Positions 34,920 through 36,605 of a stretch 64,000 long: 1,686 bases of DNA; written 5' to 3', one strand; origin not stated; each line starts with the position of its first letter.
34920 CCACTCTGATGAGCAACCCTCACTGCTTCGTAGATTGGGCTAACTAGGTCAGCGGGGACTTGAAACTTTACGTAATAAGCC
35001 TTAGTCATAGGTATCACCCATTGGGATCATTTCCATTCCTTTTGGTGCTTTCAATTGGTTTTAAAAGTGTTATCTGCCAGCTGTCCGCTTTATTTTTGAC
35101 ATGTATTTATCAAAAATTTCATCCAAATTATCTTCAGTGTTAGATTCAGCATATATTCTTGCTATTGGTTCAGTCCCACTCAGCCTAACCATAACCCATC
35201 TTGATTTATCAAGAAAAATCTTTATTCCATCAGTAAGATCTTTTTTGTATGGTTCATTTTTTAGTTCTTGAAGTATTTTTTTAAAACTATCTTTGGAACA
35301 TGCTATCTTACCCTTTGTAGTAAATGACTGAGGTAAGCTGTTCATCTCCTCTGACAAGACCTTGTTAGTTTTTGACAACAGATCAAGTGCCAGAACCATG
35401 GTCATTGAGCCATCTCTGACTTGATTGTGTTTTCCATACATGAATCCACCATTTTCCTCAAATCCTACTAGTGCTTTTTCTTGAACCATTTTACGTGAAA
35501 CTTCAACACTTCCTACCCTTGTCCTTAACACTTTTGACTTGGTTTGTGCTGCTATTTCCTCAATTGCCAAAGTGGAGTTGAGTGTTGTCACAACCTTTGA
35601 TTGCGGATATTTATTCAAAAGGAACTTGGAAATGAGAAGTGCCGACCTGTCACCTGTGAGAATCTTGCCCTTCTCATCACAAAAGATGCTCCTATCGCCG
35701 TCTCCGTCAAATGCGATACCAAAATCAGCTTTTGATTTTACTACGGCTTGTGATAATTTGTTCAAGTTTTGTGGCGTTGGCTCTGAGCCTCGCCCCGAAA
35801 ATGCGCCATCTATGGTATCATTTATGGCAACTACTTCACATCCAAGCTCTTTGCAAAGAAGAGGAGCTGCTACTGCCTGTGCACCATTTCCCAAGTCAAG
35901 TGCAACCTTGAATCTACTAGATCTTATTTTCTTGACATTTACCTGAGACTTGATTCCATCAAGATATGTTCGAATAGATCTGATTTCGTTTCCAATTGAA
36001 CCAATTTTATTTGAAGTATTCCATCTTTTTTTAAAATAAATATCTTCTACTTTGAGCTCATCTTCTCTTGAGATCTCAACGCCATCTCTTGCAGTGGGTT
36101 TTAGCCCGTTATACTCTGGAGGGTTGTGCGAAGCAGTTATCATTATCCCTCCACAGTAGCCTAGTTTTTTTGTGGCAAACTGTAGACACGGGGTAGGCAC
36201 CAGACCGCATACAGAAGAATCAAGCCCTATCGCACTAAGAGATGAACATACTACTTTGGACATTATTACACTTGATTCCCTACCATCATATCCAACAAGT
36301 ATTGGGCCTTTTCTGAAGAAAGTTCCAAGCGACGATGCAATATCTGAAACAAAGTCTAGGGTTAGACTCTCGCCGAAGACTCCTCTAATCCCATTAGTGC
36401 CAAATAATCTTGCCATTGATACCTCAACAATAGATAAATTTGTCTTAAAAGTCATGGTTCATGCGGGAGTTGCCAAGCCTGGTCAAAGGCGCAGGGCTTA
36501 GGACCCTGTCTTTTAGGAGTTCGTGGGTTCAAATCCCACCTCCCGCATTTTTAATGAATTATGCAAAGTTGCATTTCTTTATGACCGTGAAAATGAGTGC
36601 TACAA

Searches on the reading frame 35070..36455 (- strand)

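Call 61: search_protein_families(library=pfam, proteins=[window:35070-36455:-], max_evalue=0.00001)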
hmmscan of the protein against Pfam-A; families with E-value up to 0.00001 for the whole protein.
window:35070-36455:- (461 aa): 4 families
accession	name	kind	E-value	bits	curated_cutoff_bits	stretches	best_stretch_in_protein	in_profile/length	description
PF02878.22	PGM_PMM_I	-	1.4e-36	125.6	22.5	1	16-144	2-135/138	Phosphoglucomutase/phosphomannomutase, alpha/beta/alpha domain I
PF02879.22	PGM_PMM_II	-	1.3e-26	93.5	29.3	1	163-263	2-103/103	Phosphoglucomutase/phosphomannomutase, alpha/beta/alpha domain II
PF02880.22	PGM_PMM_III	-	4.6e-23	82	20.7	1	268-377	2-114/115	Phosphoglucomutase/phosphomannomutase, alpha/beta/alpha domain III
PF00408.26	PGM_PMM_IV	-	1.4e-08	35.1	23.1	1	399-450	14-64/68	Phosphoglucomutase/phosphomannomutase, C-terminal domain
